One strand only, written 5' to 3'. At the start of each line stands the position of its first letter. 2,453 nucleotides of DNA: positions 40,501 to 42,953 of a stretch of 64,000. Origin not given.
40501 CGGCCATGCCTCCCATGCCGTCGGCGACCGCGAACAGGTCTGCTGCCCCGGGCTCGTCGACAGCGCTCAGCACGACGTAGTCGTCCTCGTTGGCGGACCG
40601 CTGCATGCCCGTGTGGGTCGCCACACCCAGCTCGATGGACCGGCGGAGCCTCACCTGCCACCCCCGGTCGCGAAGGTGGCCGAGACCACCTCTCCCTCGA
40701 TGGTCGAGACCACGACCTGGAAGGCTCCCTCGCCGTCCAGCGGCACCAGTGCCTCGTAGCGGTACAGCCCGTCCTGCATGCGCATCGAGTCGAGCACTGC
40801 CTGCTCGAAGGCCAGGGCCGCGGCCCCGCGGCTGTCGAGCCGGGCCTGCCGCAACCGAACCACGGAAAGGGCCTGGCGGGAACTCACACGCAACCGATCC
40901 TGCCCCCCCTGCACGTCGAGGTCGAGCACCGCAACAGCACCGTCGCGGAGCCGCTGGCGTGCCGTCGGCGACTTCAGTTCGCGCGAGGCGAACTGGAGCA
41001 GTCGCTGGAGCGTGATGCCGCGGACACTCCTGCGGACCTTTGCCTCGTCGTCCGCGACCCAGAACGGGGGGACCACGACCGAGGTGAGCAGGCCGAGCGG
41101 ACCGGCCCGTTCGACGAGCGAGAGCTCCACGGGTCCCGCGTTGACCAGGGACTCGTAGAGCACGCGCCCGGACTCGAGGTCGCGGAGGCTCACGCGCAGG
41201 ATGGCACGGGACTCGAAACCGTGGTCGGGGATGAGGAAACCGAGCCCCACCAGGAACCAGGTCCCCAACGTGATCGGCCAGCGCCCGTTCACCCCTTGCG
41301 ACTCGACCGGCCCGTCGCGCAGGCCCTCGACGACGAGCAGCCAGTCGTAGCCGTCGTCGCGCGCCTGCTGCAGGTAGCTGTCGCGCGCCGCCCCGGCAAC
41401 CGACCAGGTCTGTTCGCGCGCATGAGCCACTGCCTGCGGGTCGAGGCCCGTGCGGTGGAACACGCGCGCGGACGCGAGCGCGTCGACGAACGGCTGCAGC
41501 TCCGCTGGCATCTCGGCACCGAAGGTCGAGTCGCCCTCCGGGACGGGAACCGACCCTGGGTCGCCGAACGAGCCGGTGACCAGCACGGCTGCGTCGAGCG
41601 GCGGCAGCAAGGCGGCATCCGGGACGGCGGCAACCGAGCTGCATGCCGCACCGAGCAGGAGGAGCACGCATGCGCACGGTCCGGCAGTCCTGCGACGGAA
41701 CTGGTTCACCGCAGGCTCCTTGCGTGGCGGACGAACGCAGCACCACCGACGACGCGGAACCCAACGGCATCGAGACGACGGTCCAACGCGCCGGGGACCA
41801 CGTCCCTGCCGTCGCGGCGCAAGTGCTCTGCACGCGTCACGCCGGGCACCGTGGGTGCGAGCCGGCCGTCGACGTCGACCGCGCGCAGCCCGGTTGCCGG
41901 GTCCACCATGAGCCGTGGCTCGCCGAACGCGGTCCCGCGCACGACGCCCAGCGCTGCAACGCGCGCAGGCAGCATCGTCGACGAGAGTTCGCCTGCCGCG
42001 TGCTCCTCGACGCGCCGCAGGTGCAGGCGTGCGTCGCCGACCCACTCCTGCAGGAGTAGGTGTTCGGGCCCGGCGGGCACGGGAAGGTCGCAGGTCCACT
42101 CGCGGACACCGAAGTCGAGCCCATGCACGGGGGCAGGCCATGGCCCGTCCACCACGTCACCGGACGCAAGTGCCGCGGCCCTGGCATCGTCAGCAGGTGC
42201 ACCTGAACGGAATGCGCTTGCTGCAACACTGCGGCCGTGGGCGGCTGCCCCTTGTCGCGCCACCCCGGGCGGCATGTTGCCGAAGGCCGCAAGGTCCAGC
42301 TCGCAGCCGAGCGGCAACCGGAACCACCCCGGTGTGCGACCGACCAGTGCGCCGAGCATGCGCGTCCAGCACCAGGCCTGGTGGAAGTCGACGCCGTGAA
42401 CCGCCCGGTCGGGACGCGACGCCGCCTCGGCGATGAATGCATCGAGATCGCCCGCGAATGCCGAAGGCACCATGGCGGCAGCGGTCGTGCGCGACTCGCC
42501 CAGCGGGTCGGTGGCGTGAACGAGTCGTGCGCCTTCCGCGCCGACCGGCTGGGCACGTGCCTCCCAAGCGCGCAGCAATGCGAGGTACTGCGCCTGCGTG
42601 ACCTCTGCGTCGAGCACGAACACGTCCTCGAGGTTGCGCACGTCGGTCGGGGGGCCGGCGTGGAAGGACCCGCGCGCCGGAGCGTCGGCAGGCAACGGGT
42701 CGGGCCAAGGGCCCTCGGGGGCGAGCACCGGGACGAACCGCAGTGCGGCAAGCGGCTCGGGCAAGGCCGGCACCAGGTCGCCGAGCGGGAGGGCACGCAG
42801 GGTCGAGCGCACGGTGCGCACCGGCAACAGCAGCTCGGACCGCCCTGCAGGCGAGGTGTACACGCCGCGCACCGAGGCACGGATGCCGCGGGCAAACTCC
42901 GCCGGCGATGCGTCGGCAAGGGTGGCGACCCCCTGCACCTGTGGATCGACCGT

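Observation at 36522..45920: Tightly coupled chain: giant Hanks kinase / lipoprotein / PP2C / orphan GspF-PilC platform / HAMP histidine kinase / small membrane protein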

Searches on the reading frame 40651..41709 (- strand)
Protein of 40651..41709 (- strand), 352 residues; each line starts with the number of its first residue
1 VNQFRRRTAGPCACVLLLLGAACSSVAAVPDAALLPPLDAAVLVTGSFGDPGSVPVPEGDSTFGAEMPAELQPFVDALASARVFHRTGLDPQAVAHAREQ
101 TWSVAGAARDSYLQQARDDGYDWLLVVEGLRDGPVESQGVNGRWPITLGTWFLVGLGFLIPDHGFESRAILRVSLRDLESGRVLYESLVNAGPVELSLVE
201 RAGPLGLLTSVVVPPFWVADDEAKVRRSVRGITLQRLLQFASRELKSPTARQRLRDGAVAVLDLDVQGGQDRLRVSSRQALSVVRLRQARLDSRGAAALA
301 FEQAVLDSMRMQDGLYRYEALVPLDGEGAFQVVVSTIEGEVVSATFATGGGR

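Call 6: search_protein_families(library=pfam, proteins=[window:40654-41709:-], max_evalue=0.01)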
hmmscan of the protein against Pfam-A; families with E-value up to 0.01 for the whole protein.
window:40654-41709:- (352 aa): 0 families

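Call 9: search_protein_families(library=ncbifam, proteins=[window:40654-41709:-], max_evalue=0.01)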
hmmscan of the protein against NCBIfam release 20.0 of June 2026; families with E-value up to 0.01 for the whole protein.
window:40654-41709:- (352 aa): 0 families

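Call 29: find_homologous_proteins(query=window:40651-41709:-, max_evalue=0.001)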
Query window:40651-41709:- (352 aa): 87 proteins with E <= 0.001 among 8000 candidates.
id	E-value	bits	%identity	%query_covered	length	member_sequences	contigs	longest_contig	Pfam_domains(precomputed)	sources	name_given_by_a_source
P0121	4.8e-224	761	100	100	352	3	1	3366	-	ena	-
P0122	4.5e-181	620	82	100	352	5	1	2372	-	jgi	-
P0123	6.0e-150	517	74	93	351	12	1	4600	-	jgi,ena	jgi:hypothetical protein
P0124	1.7e-147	509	71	97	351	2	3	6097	-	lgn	-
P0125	2.5e-147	509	70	98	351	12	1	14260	-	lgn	-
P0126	2.2e-144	499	74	95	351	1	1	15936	-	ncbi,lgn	-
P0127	2.5e-143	496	71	93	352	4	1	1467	-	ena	-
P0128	2.4e-78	282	47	95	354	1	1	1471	-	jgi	jgi:hypothetical protein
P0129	3.0e-78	282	48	97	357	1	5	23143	-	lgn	-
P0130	1.6e-77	279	49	94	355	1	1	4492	-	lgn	-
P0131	4.7e-77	278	48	95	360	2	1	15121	-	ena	-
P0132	1.2e-76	276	48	89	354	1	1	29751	-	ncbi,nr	ncbi:MAG: hypothetical protein KF830_17245 [Planctomycetes bacterium]|nr:hypothetical protein [Planc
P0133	1.7e-75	273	49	97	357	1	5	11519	-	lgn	-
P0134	1.9e-75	272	47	95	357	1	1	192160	-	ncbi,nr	ncbi:MAG: hypothetical protein JNL08_14825 [Planctomycetes bacterium]|nr:hypothetical protein [Planc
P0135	1.3e-74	270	48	94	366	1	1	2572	-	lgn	-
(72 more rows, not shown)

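Call 39: predict_structure(alignment_id=A2)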
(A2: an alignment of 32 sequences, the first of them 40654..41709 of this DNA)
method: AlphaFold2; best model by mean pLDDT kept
length: 352 residues; sequences in the alignment: 32
mean_pLDDT: 84.2   pTM: 0.81
mean pLDDT of the five models: 84.2, 82.8, 80.0, 79.7, 78.1
residues with pLDDT >= 90: 189; 70-90: 88; 50-70: 63; < 50: 12
segments of 3 or more residues with pLDDT < 50: 27-29, 142-144
pLDDT, mean of each block of 10 residues (from residue 1): 71 86 56 86 93 71 88 96 96 90 90 95 96 79 53 53 78 95 95 68 59 56 84 93 95 94 91 97 92 83 98 97 89 96 90 58
secondary structure, 60 per line:
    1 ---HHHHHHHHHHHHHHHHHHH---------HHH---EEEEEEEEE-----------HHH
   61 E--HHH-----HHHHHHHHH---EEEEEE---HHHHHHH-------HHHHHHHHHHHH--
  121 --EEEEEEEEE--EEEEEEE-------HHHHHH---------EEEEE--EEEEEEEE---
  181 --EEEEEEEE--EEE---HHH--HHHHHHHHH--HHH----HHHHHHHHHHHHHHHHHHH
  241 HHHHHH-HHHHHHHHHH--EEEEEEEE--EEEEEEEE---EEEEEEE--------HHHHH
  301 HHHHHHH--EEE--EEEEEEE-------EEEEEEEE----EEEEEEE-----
elements in order: H4-22 E38-46 H72-80 E84-89 H93-99 H107-118 E123-131 E134-140 H148-153 E163-167 E170-177 E183-190 E193-195 H204-212 H222-246 H248-257 E260-267 E270-277 E281-287 H296-307 E310-312 E315-321 E329-336 E341-347

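Call 43: fold_search(model_id=the predicted structure, library=pdb)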
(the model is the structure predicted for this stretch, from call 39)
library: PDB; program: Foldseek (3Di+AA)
matches with E <= 10: 1435; with E <= 0.001: 9
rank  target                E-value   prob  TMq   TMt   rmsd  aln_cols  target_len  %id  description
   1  4uv2_D                5.5e-05  1.00  0.25  0.35  15.6       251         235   13  Structure of the curli transport lipoprotein CsgG in a non-lipidated, pre-pore conformation (released 2014-09-24)
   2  4uv2_F                1.1e-04  1.00  0.26  0.37  11.2       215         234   15  Structure of the curli transport lipoprotein CsgG in a non-lipidated, pre-pore conformation (released 2014-09-24)
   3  4uv2_B                1.4e-04  1.00  0.26  0.35  11.3       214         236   14  Structure of the curli transport lipoprotein CsgG in a non-lipidated, pre-pore conformation (released 2014-09-24)
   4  3w1e                  1.6e-04  0.99  0.26  0.26  13.2       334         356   12  Structure of FlgT, a flagellar basal body component protein (released 2013-04-03)
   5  4uv2_N                2.3e-04  0.98  0.24  0.34  17.3       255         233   13  Structure of the curli transport lipoprotein CsgG in a non-lipidated, pre-pore conformation (released 2014-09-24)
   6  4uv2_I                2.6e-04  0.98  0.24  0.33  11.2       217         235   13  Structure of the curli transport lipoprotein CsgG in a non-lipidated, pre-pore conformation (released 2014-09-24)
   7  4uv2_A                3.3e-04  0.98  0.25  0.35  17.1       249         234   13  Structure of the curli transport lipoprotein CsgG in a non-lipidated, pre-pore conformation (released 2014-09-24)
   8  2i9i                  5.5e-04  0.97  0.22  0.31   9.9       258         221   10  Crystal Structure of Helicobacter pylori protein HP0492 (released 2006-09-26)
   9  4uv2_J                9.3e-04  0.91  0.23  0.33  17.2       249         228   10  Structure of the curli transport lipoprotein CsgG in a non-lipidated, pre-pore conformation (released 2014-09-24)
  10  4uv2_G                1.4e-03  0.97  0.23  0.33   9.0       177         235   14  Structure of the curli transport lipoprotein CsgG in a non-lipidated, pre-pore conformation (released 2014-09-24)
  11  4uv2_E                1.9e-03  0.89  0.24  0.33  11.8       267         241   15  Structure of the curli transport lipoprotein CsgG in a non-lipidated, pre-pore conformation (released 2014-09-24)
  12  2ox5_Y                2.5e-03  0.99  0.16  0.44  10.0       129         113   16  The SoxYZ complex of Paracoccus pantotrophus (released 2007-05-22)
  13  4uv2_P                2.6e-03  0.94  0.24  0.36  10.8       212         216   13  Structure of the curli transport lipoprotein CsgG in a non-lipidated, pre-pore conformation (released 2014-09-24)
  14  6c09_A                2.6e-03  0.82  0.17  0.21  17.0       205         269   13  Ternary crystal structure of the 3C8 TCR-CD1c-monoacylglycerol complex (released 2018-03-21)
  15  3es6_A                2.6e-03  0.44  0.16  0.20  19.2       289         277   11  Crystal structure of the novel complex formed between Zinc 2-glycoprotein (ZAG) and Prolactin inducible protein (PIP)  (released 2008-10-28)
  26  4uv2_O                7.8e-03  0.47  0.21  0.30  18.1       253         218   11  Structure of the curli transport lipoprotein CsgG in a non-lipidated, pre-pore conformation (released 2014-09-24)
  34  4uv2_M                1.0e-02  0.75  0.23  0.34  11.6       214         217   11  Structure of the curli transport lipoprotein CsgG in a non-lipidated, pre-pore conformation (released 2014-09-24)
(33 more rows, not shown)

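Call 44: search_protein_representatives(alignment_id=A2)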
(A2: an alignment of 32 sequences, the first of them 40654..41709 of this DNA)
Query: 32 sequences, 358 profile positions. Proteins with E-value up to 0.001 (for the whole library): 159; up to 1e-10: 99; up to 1e-30: 76. The best 150 are listed.
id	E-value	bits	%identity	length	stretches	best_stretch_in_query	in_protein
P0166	2.0e-159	547.0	-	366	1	3-354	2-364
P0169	3.8e-141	486.9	-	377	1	3-355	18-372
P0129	1.1e-139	482.0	-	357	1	6-357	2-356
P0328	4.4e-135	466.9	-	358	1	7-357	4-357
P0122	1.2e-128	445.7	-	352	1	6-356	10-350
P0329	9.3e-114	396.7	-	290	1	74-354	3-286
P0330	8.8e-113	393.5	-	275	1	7-269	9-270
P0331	2.8e-111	388.6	-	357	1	10-352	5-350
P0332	1.0e-109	383.4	-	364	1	5-353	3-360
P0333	1.4e-107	376.5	-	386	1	6-352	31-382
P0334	7.3e-107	374.1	-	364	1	8-354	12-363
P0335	1.2e-103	363.5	-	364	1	5-355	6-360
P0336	7.2e-103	360.9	-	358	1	10-356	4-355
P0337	2.6e-102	359.1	-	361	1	5-355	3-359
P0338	3.0e-102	358.9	-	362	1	3-356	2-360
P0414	5.0e-15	72.0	-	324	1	229-303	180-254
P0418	2.9e-11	59.6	-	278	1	115-256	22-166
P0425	4.2e-10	55.8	-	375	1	120-267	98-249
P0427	9.2e-10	54.6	-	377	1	117-294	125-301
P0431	8.7e-09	51.4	-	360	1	110-264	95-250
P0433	3.6e-08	49.4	-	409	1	119-295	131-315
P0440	3.1e-07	46.3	-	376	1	137-254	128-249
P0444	2.5e-06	43.3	-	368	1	98-259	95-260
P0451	7.7e-06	41.7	-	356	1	95-256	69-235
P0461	1.4e-04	37.6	-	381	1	110-258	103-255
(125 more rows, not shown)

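Call 47: search_protein_families(library=pfam, proteins=[P0425, P0427, P0431, P0433, P0440, P0444, P0451, P0418, P0414, P0461], max_evalue=0.01)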
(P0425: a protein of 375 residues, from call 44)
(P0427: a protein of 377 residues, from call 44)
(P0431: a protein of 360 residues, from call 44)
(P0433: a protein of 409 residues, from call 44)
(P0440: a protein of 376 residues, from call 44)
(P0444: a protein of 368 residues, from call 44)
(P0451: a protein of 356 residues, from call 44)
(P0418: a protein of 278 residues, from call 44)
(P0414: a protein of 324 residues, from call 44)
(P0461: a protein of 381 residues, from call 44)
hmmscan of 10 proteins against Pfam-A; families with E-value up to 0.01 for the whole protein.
P0425 (375 aa): 1 family
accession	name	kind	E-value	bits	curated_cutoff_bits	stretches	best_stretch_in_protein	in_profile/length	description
PF17931.6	TetR_C_23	-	0.008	16.8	29.1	0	164-240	44-118/127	Tetracyclin repressor-like, C-terminal domain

P0427 (377 aa): 0 families

P0431 (360 aa): 0 families

P0433 (409 aa): 1 family
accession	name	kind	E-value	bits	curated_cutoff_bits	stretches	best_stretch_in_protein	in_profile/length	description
PF17957.7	Big_7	-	0.00063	20.8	24.1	1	280-349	3-70/70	Bacterial Ig domain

P0440 (376 aa): 0 families

P0444 (368 aa): 1 family
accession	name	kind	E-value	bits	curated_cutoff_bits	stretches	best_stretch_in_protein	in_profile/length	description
PF04390.17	LptE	-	0.0031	18.6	23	0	96-254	11-116/118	Lipopolysaccharide-assembly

P0451 (356 aa): 0 families

P0418 (278 aa): 0 families

P0414 (324 aa): 0 families

P0461 (381 aa): 0 families

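Call 48: find_encoding_contigs(protein=P0425, flank=8000, max_places=3)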
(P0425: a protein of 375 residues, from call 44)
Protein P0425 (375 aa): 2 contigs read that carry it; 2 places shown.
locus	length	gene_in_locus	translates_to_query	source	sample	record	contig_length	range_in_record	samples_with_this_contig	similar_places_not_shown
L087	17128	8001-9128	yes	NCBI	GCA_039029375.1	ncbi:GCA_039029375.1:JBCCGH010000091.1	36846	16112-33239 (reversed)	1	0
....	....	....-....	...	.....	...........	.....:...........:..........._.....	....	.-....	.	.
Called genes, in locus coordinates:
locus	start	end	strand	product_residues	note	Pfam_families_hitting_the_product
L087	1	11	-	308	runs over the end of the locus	PF04542:Sigma70_r2, PF04539:Sigma70_r3, PF04545:Sigma70_r4, PF08281:Sigma70_r4_2 (weak)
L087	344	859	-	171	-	PF00156:Pribosyltran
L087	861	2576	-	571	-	PF03485:Arg_tRNA_synt_N, PF00750:tRNA-synt_1d, PF05746:DALR_1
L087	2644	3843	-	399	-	-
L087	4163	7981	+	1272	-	PF00069:Pkinase, PF01636:APH (faint), PF03109:ABC1 (faint), PF07714:PK_Tyr_Ser-Thr, PF00069:Pkinase, PF07714:PK_Tyr_Ser-Thr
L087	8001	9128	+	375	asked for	-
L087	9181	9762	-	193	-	-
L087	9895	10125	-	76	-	-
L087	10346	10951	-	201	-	PF04286:DUF445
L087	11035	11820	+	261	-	PF10418:DHODB_Fe-S_bind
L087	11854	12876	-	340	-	PF12849:PBP_like_2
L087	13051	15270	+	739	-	PF03176:MMPL, PF02355:SecD_SecF_C (faint), PF12349:Sterol-sensing (weak), PF03176:MMPL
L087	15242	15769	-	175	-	PF00782:DSPc, PF22741:PTP-NADK, PF22784:PTP-SAK, PF22785:Tc-R-P, PF14566:PTPlike_phytase (weak)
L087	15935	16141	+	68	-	-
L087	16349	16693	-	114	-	-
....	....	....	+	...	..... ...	-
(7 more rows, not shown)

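Call 50: find_encoding_contigs(protein=P0431, flank=6000, max_places=2)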
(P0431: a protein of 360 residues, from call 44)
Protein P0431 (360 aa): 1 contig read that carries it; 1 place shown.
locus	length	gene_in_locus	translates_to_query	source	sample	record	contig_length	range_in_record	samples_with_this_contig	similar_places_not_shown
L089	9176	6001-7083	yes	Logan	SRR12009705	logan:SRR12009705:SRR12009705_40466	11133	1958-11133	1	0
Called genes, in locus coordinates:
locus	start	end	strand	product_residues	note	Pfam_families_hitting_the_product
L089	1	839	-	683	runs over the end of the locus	PF10034:Dpy19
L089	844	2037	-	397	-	PF01571:GCV_T, PF08669:GCV_T_C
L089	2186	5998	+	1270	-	PF00069:Pkinase, PF07714:PK_Tyr_Ser-Thr, PF03781:FGE-sulfatase (weak)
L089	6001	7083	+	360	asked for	-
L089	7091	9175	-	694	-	?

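Call 51: find_encoding_contigs(protein=P0433, flank=6000, max_places=2)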
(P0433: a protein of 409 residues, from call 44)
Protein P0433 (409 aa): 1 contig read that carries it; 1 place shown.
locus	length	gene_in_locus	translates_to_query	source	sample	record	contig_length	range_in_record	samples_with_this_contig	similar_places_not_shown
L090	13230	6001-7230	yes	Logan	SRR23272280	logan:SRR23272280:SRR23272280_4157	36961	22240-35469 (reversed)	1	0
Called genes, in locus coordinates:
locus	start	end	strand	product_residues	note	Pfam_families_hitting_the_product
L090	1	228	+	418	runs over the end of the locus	-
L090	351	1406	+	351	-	PF00022:Actin (faint), PF06723:MreB_Mbl, PF14450:FtsA (faint), PF25229:Salactin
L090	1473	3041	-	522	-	PF04389:Peptidase_M28, PF01546:Peptidase_M20 (weak)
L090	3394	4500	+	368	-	-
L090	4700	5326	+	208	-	PF04264:YceI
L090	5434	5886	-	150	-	PF22481:DUF6985 (weak)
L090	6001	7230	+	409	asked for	-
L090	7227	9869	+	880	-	-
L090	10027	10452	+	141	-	PF13715:CarbopepD_reg_2 (faint), PF13620:CarboxypepD_reg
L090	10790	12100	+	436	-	PF13620:CarboxypepD_reg (faint)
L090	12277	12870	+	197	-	PF07963:N_methyl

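Call 52: find_encoding_contigs(protein=P0444, flank=6000, max_places=2)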
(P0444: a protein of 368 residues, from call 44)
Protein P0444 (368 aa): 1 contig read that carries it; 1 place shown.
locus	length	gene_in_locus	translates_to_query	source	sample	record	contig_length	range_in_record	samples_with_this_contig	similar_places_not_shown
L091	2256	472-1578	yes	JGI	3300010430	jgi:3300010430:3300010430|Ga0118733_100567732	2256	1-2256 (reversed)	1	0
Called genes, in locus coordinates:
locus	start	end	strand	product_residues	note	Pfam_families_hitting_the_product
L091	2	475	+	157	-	?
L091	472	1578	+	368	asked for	-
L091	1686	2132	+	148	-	-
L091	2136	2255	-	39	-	?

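Call 54: search_protein_families(library=pfam, proteins=[window:40654-41709:-], max_evalue=5)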
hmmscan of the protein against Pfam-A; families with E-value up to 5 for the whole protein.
window:40654-41709:- (352 aa): 0 families

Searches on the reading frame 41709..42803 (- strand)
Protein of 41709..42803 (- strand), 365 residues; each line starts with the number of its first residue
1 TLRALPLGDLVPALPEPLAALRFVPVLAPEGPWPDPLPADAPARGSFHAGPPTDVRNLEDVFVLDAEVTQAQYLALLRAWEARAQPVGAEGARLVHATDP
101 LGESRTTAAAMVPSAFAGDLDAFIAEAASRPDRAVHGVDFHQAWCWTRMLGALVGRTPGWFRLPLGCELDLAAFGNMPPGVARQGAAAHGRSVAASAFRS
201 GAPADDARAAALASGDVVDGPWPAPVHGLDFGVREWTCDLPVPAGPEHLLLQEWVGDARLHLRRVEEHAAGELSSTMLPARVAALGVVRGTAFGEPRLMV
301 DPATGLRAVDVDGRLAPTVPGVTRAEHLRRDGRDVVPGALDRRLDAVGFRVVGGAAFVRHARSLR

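Call 53: search_solved_structures(query=window:41709-42803:-, max_evalue=1, show_alignments=1)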
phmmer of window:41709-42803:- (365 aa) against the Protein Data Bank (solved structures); distinct sequences matched with E-value up to 1: 0.

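Call 54: search_protein_families(library=pfam, proteins=[window:41709-42803:-], max_evalue=5)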
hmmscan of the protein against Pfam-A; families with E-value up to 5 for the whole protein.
window:41709-42803:- (365 aa): 0 families
